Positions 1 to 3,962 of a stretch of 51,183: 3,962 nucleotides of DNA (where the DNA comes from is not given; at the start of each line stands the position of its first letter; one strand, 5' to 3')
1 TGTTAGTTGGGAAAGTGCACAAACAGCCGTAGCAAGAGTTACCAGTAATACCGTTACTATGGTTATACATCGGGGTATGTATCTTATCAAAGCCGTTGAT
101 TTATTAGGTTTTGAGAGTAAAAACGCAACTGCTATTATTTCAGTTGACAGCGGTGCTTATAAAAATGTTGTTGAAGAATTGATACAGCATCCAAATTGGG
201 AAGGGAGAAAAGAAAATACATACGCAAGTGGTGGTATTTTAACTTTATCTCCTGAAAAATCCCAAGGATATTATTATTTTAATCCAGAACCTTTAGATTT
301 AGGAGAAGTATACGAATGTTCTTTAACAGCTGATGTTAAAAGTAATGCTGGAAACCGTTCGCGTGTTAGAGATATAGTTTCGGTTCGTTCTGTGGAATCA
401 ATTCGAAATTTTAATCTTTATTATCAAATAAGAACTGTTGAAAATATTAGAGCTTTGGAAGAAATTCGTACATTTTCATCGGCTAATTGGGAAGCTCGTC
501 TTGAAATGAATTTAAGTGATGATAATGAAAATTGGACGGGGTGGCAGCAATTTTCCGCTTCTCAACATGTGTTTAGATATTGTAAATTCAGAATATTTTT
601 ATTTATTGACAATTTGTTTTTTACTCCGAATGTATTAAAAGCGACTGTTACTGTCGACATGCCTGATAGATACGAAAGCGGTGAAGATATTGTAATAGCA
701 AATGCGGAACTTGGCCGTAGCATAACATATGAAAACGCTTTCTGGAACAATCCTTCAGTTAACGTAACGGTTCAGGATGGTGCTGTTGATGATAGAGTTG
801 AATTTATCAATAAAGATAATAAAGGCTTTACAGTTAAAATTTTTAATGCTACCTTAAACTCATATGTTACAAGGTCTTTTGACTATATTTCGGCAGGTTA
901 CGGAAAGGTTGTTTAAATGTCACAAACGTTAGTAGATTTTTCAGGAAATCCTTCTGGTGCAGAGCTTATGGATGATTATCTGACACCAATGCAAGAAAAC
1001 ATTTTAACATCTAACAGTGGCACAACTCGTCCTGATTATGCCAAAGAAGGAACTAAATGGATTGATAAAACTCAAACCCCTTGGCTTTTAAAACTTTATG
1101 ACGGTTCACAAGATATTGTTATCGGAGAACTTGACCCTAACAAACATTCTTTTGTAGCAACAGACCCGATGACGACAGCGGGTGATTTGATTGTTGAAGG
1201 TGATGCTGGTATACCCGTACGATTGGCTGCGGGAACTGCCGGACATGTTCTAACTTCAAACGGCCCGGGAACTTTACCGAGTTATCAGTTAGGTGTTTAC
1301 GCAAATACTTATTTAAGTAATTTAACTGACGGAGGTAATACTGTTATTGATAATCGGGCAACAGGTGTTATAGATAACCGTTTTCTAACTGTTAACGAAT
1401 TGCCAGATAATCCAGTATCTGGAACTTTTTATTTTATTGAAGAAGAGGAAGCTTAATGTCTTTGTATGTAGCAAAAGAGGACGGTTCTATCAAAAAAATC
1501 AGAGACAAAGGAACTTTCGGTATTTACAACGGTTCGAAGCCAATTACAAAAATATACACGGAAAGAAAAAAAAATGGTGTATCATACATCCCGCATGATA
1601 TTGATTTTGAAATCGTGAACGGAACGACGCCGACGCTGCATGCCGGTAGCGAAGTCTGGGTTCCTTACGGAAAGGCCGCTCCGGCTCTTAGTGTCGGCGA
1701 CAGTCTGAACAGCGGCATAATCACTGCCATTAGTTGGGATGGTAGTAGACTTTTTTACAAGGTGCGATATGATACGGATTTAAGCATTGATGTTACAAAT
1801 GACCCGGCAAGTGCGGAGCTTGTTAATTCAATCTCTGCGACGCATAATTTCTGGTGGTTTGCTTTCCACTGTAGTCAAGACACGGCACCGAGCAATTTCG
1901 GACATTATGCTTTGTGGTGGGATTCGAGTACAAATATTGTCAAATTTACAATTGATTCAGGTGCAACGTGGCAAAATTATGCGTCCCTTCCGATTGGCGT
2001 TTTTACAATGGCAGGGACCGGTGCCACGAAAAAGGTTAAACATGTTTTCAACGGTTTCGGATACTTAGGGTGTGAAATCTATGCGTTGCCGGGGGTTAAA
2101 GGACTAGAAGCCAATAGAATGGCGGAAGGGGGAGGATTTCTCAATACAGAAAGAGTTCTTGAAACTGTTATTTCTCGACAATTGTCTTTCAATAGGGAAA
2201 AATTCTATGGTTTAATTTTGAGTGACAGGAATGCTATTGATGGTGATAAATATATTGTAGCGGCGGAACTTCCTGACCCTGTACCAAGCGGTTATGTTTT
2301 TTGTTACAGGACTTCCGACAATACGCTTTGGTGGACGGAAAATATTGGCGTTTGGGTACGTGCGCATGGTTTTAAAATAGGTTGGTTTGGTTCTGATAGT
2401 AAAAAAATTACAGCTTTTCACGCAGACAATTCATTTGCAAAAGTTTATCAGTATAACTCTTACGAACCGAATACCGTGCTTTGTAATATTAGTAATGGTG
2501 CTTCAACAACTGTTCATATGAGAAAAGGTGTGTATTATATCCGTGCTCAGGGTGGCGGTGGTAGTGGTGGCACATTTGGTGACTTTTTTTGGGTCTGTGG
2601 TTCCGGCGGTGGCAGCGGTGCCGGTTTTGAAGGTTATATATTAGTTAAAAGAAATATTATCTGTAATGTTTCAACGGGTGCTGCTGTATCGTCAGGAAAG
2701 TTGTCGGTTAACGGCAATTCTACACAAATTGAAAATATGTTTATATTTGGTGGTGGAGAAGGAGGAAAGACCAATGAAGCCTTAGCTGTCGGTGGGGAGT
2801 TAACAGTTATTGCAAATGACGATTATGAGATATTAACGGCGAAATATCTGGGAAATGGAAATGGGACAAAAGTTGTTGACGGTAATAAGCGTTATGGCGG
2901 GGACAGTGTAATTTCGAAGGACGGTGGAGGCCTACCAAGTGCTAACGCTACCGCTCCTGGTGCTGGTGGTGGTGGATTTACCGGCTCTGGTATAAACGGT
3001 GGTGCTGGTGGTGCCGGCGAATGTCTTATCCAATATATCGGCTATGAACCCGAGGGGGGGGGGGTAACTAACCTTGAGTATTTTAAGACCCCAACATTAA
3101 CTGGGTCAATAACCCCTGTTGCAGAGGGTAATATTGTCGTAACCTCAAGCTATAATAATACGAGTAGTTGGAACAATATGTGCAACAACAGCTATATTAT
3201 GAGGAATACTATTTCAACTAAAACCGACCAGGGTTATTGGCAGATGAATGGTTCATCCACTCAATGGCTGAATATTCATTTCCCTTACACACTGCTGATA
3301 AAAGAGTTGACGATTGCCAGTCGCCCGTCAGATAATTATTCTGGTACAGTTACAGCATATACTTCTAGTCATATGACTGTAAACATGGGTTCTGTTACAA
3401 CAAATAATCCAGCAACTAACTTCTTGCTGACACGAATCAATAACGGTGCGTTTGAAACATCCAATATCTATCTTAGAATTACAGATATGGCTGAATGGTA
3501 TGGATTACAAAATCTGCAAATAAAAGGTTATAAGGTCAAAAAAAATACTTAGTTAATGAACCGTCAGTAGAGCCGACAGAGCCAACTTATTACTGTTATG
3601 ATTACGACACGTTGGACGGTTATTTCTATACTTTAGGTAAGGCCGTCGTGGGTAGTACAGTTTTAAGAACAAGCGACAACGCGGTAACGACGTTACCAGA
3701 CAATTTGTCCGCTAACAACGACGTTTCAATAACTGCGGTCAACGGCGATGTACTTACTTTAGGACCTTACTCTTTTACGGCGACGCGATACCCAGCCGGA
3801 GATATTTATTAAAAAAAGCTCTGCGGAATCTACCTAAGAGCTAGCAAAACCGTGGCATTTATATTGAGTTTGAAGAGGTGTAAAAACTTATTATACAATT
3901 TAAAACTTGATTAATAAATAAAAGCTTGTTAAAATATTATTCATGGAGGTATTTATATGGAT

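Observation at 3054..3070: G11 tract followed by TAACTAA inside the receptor-binding tail-fibre gene: candidate ON/OFF length switch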

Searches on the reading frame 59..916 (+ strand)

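Call 5: search_protein_families(library=pfam, proteins=[window:59-916:+], max_evalue=0.1)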
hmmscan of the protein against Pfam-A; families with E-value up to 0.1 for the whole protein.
window:59-916:+ (285 aa): 1 family
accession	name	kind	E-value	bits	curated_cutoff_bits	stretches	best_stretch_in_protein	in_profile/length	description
PF23511.1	Microp_apicomplexa_7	-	0.0011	19.5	31.3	1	101-152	13-61/86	Apicomplexa microprotein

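Call 9: search_protein_families(library=phrogs, proteins=[window:59-916:+], max_evalue=0.001)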
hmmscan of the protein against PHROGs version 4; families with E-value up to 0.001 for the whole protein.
window:59-916:+ (285 aa): 0 families

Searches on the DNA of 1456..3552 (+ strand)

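Call 4: search_dna_similar(query=window:1456-3552:+, collection=phages, mode=near, max_rows=30)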
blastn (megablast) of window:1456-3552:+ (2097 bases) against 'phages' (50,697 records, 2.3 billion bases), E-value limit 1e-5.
No match.

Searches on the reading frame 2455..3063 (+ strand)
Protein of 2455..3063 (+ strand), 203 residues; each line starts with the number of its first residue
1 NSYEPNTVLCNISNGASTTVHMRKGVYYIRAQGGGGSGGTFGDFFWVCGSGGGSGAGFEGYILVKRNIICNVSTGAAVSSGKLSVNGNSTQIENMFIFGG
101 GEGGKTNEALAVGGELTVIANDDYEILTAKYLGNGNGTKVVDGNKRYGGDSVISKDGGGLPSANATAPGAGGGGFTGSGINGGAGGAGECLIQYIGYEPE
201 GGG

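Call 47: search_protein_families(library=pfam, proteins=[window:2500-3063:+], max_evalue=1)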
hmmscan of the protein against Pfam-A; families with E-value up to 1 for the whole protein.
window:2500-3063:+ (188 aa): 1 family
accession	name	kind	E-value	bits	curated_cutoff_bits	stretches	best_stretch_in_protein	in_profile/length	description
PF21722.4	Gly_rich_2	-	0.27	11.7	24.3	0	17-179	22-225/226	Glycine-rich domain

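Call 78: search_solved_structures(query=window:2455-3063:+, max_evalue=1)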
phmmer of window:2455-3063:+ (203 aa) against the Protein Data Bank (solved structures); distinct sequences matched with E-value up to 1: 1.
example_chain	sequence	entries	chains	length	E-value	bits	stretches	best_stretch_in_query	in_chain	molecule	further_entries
3u8e_A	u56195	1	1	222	0.099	16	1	34-68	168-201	Papain-like Cysteine Protease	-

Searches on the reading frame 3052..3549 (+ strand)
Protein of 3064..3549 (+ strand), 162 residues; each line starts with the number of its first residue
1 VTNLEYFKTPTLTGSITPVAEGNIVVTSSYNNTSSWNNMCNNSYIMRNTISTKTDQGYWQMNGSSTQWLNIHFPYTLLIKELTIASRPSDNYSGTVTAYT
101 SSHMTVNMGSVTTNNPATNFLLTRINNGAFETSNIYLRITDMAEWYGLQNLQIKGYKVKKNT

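Call 45: find_homologous_proteins(query=window:3064-3549:+, max_evalue=0.001)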
Query window:3064-3549:+ (162 aa): 7 proteins with E <= 0.001 among 16 candidates.
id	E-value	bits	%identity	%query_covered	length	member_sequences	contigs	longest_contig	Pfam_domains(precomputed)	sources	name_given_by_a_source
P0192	7.3e-89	313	91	100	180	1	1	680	-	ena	-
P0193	1.2e-88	312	89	99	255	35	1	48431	-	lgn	-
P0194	1.1e-59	219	89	71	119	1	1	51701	-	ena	-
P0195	2.7e-47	178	75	70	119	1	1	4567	-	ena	-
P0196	5.9e-47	177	74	72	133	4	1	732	-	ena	-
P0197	9.2e-47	177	74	72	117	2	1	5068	-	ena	-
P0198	1.1e-46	176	74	72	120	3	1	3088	-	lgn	-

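Call 47: search_protein_families(library=pfam, proteins=[window:3064-3549:+], max_evalue=1)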
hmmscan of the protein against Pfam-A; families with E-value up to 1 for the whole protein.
window:3064-3549:+ (162 aa): 0 families

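Call 53: predict_structure(alignment_id=A2)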
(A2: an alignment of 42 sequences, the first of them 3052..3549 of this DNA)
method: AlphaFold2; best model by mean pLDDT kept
length: 166 residues; sequences in the alignment: 42
mean_pLDDT: 57.1   pTM: 0.57
mean pLDDT of the five models: 57.1, 48.3, 47.8, 44.7, 43.3
residues with pLDDT >= 90: 0; 70-90: 12; 50-70: 118; < 50: 36
segments of 3 or more residues with pLDDT < 50: 1-6, 14-27, 38-42
pLDDT, mean of each block of 10 residues (from residue 1): 41 48 44 51 52 51 58 66 70 65 62 58 56 65 63 66 55
secondary structure, 60 per line:
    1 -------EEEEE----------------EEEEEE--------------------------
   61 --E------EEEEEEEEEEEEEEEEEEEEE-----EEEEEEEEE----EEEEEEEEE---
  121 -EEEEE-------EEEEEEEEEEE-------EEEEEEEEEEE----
elements in order: E8-12 E29-34 E70-90 E96-104 E109-117 E122-126 E134-144 E152-162

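Call 57: fold_search(model_id=the predicted structure, library=pdb)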
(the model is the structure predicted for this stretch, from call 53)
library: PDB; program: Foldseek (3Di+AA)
matches with E <= 10: 1542; with E <= 0.001: 54
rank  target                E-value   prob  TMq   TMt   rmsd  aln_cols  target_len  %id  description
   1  5l9u_L                1.6e-05  1.00  0.48  0.45   6.8       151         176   16  Model of human Anaphase-promoting complex/Cyclosome (APC/C-CDH1) with a cross linked Ubiquitin variant-substrate-UBE2C (released 2016-09-14)
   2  5l9t_L                2.2e-05  1.00  0.47  0.47   5.3       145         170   16  Model of human Anaphase-promoting complex/Cyclosome (APC/C-CDH1) with E2 UBE2S poised for polyubiquitination where UBE (released 2016-10-26)
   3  8ato_A                2.6e-05  1.00  0.50  0.04   5.7       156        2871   17  Structure of the giant inhibitor of apoptosis, BIRC6 bound to the regulator SMAC (released 2023-03-08)
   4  2yc2_A                3.1e-05  1.00  0.47  0.56   5.3       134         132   10  Intraflagellar Transport Complex 25-27 from Chlamydomonas (released 2011-03-23)
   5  8tar_L                4.0e-05  1.00  0.54  0.50   4.6       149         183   15  APC/C-CDH1-UBE2C-Ubiquitin-CyclinB-NTD (released 2023-09-27)
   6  2yc4_B                6.2e-05  1.00  0.49  0.60   4.9       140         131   11  Intraflagellar Transport Complex 25-27 from Chlamydomonas (released 2011-03-23)
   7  8ivq_A                6.6e-05  1.00  0.50  0.04   4.4       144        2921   17  Cryo-EM structure of mouse BIRC6, Global map (released 2024-01-24)
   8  6q6g_L                8.1e-05  1.00  0.50  0.47   4.7       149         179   15  Cryo-EM structure of the APC/C-Cdc20-Cdk2-cyclinA2-Cks2 complex, the D1 box class (released 2019-09-11)
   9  8ato_B                8.6e-05  1.00  0.52  0.04   4.2       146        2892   18  Structure of the giant inhibitor of apoptosis, BIRC6 bound to the regulator SMAC (released 2023-03-08)
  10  8auw_B                8.6e-05  1.00  0.52  0.04   4.5       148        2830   17  Cryo-EM structure of human BIRC6 in complex with SMAC. (released 2023-02-15)
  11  4ui9_L                9.6e-05  1.00  0.49  0.46   5.2       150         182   15  Atomic structure of the human Anaphase-Promoting Complex (released 2015-06-17)
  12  4a42_A                1.1e-04  1.00  0.49  0.61   5.0       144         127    8  CpGH89CBM32-6 produced by Clostridium perfringens (released 2012-04-04)
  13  4a42_B                1.2e-04  1.00  0.49  0.61   4.3       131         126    8  CpGH89CBM32-6 produced by Clostridium perfringens (released 2012-04-04)
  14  8atm_A                1.2e-04  1.00  0.51  0.06   4.6       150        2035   16  Structure of the giant inhibitor of apoptosis, BIRC6 (composite map) (released 2023-03-08)
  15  8e2e_A                1.3e-04  1.00  0.52  0.13   4.5       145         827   18  Cryo-EM structure of helical arch of BIRC6 (from local refinement 1) (released 2023-02-15)
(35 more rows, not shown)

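Call 63: search_protein_representatives(protein=window:3064-3549:+)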
Query: 162 residues. Proteins with E-value up to 0.001 (for the whole library): 24; up to 1e-10: 10; up to 1e-30: 2. The best 24 are listed.
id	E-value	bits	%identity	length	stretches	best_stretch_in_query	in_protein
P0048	6.2e-86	302.1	88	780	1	1-161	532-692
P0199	6.0e-41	156.0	38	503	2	3-161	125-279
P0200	1.0e-29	119.5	45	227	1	7-158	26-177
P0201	9.6e-23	96.9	43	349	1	7-159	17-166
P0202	2.3e-21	92.4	49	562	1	9-154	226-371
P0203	9.7e-18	80.6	39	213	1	6-156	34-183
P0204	2.3e-17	79.5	40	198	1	8-156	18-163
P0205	4.5e-16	75.2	43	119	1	46-155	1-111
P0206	2.0e-13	66.6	36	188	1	38-157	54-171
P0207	3.1e-12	62.8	42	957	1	10-155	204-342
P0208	1.7e-10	57.1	34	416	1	7-155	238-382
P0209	3.4e-10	56.1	36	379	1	7-159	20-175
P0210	7.4e-09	51.8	30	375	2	8-161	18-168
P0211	1.3e-06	44.5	33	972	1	2-158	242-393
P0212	3.4e-06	43.2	43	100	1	83-158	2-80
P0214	2.1e-05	40.6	33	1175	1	5-156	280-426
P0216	8.2e-05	38.7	34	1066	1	4-157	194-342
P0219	3.0e-04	36.8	33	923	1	5-158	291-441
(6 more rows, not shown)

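Call 65: search_protein_families(library=pfam, proteins=[P0199, P0200, P0201, P0202, P0207, P0208, P0211, P0214, P0216, P0219], max_evalue=0.01)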
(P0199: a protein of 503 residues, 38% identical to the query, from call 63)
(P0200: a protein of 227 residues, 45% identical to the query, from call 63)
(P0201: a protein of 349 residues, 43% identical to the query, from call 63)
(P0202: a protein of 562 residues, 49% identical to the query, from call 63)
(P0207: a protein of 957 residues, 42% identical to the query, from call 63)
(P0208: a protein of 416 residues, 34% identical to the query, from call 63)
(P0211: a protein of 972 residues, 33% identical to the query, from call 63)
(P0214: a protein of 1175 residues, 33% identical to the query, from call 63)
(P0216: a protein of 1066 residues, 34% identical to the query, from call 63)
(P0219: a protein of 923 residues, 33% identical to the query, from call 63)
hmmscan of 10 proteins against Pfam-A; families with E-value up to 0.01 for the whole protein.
P0199 (503 aa): 0 families

P0200 (227 aa): 0 families

P0201 (349 aa): 1 family
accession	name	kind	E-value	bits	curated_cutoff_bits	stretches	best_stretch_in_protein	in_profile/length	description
PF24135.1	DUF7402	-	0.0027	18.3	27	0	60-107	33-82/133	Domain of unknown function (DUF7402)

P0202 (562 aa): 2 families
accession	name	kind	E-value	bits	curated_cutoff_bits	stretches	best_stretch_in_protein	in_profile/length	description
PF25641.1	Head_fiber_dimeric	-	7.9e-10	38.9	30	1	406-465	2-58/61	Head fiber dimeric protein-like domain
PF00754.31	F5_F8_type_C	-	0.0054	17.3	28.2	1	244-362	3-121/127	F5/8 type C domain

P0207 (957 aa): 1 family
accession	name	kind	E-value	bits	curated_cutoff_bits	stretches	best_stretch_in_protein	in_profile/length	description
PF17851.8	GH43_C2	-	0.00024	21.3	22.7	0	856-913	121-177/203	Beta xylosidase C-terminal Concanavalin A-like domain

P0208 (416 aa): 1 family
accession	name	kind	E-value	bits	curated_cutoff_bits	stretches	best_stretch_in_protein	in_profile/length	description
PF13385.13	Laminin_G_3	-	0.00014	22.5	27.6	1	61-188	20-135/151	Concanavalin A-like lectin/glucanases superfamily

P0211 (972 aa): 1 family
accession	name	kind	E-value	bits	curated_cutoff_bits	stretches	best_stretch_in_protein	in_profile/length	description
PF03906.20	Phage_T7_tail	-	2.7e-09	37.3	25.2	1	5-120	8-122/157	Phage T7 tail fibre protein, N-terminal domain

P0214 (1175 aa): 1 family
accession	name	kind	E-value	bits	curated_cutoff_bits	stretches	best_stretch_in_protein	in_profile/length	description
PF00754.31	F5_F8_type_C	-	0.0016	19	28.2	0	301-410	2-113/127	F5/8 type C domain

P0216 (1066 aa): 1 family
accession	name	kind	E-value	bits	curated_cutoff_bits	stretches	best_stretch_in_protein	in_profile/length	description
PF03906.20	Phage_T7_tail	-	1.5e-06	28.4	25.2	1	11-88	64-142/157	Phage T7 tail fibre protein, N-terminal domain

P0219 (923 aa): 1 family
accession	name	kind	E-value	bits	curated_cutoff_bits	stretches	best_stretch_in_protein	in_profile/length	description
PF00754.31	F5_F8_type_C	-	3.6e-05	24.3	28.2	1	312-391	2-82/127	F5/8 type C domain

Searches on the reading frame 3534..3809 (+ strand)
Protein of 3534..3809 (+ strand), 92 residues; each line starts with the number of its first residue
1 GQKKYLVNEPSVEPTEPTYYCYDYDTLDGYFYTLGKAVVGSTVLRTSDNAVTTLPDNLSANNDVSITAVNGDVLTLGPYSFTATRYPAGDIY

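Call 47: search_protein_families(library=pfam, proteins=[window:3534-3809:+], max_evalue=1)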
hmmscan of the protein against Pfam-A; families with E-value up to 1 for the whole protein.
window:3534-3809:+ (92 aa): 1 family
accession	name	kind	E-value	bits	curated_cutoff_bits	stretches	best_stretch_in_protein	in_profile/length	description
PF19341.4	B3GALT2_N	-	0.014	16.6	27.5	1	46-82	30-66/81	Beta-1,3-galactosyltransferase 2 N-terminus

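Call 88: search_solved_structures(query=window:3546-3809:+, max_evalue=10)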
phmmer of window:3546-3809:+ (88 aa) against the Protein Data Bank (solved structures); distinct sequences matched with E-value up to 10: 4.
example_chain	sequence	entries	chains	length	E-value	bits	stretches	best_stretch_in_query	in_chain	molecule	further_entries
8tea_I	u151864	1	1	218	0.33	14.8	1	11-52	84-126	CS3pt1p4_C1L Fab light chain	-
5l6m_A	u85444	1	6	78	0.9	13.4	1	36-75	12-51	VapB family protein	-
5k8j_A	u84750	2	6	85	1.1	13.1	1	37-75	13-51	VapB family protein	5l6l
4b8v_A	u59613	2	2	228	1.7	12.5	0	30-72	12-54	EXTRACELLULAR PROTEIN 6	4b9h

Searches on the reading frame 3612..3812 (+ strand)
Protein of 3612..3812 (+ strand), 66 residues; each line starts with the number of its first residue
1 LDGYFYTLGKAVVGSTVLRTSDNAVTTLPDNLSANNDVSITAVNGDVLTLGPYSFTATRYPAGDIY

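Call 5: search_protein_families(library=pfam, proteins=[window:3612-3812:+], max_evalue=0.1)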
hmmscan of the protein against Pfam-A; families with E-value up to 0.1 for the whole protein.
window:3612-3812:+ (66 aa): 1 family
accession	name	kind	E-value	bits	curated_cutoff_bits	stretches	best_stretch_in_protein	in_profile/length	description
PF19341.4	B3GALT2_N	-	0.055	14.6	27.5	1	20-56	30-66/81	Beta-1,3-galactosyltransferase 2 N-terminus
